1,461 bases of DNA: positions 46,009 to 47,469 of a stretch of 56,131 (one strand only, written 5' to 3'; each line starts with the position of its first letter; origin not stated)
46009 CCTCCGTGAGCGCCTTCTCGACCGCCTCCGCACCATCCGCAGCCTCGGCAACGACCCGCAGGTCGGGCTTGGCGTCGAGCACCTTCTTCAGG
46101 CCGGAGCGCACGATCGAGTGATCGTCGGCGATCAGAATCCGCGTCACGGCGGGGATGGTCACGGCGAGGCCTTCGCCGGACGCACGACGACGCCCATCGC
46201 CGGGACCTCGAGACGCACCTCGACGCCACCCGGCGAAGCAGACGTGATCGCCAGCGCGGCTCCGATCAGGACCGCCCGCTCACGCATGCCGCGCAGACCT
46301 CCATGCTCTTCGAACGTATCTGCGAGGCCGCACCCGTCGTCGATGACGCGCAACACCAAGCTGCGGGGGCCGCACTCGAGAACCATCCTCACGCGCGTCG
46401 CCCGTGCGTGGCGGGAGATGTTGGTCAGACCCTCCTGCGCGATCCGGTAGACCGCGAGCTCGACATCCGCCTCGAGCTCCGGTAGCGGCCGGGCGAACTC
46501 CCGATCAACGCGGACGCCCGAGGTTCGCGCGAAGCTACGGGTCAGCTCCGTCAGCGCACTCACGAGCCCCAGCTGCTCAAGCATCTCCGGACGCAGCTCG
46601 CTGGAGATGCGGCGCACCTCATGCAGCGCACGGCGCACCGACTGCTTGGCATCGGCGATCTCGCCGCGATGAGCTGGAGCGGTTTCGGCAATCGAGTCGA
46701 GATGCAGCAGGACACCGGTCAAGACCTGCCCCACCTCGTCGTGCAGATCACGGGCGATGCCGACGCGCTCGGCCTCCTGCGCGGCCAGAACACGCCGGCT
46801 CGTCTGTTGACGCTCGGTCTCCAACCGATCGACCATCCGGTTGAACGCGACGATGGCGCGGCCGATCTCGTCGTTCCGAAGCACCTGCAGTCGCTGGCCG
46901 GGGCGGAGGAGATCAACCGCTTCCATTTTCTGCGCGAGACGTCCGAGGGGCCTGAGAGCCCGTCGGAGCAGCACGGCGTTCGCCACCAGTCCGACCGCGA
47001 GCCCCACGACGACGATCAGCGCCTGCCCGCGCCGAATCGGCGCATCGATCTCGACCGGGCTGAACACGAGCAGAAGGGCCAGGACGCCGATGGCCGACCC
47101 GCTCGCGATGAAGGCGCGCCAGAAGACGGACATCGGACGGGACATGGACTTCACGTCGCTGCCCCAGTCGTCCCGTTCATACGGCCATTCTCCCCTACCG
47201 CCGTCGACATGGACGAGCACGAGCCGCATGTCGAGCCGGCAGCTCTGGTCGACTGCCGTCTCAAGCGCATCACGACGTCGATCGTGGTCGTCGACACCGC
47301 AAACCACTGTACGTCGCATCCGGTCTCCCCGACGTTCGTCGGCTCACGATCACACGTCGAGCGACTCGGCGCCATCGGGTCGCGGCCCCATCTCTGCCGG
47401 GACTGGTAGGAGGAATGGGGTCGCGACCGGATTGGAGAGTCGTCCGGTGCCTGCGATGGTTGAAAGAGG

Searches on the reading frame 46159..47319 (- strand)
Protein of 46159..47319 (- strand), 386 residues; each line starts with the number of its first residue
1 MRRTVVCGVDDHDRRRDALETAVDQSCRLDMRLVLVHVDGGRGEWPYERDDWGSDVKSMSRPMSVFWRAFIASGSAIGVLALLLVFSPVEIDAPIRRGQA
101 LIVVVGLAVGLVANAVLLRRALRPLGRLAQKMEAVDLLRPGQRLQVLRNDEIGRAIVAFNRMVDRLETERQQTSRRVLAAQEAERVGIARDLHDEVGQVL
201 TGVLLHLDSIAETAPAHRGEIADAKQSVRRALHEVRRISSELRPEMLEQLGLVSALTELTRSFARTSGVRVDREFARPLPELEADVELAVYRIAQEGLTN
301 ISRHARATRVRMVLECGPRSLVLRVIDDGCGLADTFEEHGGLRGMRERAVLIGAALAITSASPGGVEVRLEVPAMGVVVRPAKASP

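Call 61: search_protein_families(library=pfam, proteins=[window:46159-47319:-], max_evalue=0.001)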
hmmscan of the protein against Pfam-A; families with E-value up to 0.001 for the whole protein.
window:46159-47319:- (386 aa): 4 families
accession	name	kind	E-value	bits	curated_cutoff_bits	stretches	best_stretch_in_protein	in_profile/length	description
PF07730.19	HisKA_3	-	3.1e-13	50.5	24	1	184-245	1-66/68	Histidine kinase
PF00672.30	HAMP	-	2.8e-09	37.6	25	1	117-167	2-52/53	HAMP domain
PF02518.31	HATPase_c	-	9.2e-07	29.7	26.4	1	287-374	3-109/111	Histidine kinase-, DNA gyrase B-, and HSP90-like ATPase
PF13581.12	HATPase_c_2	-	0.00013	22.4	27.4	1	270-335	25-81/127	Histidine kinase-like ATPase domain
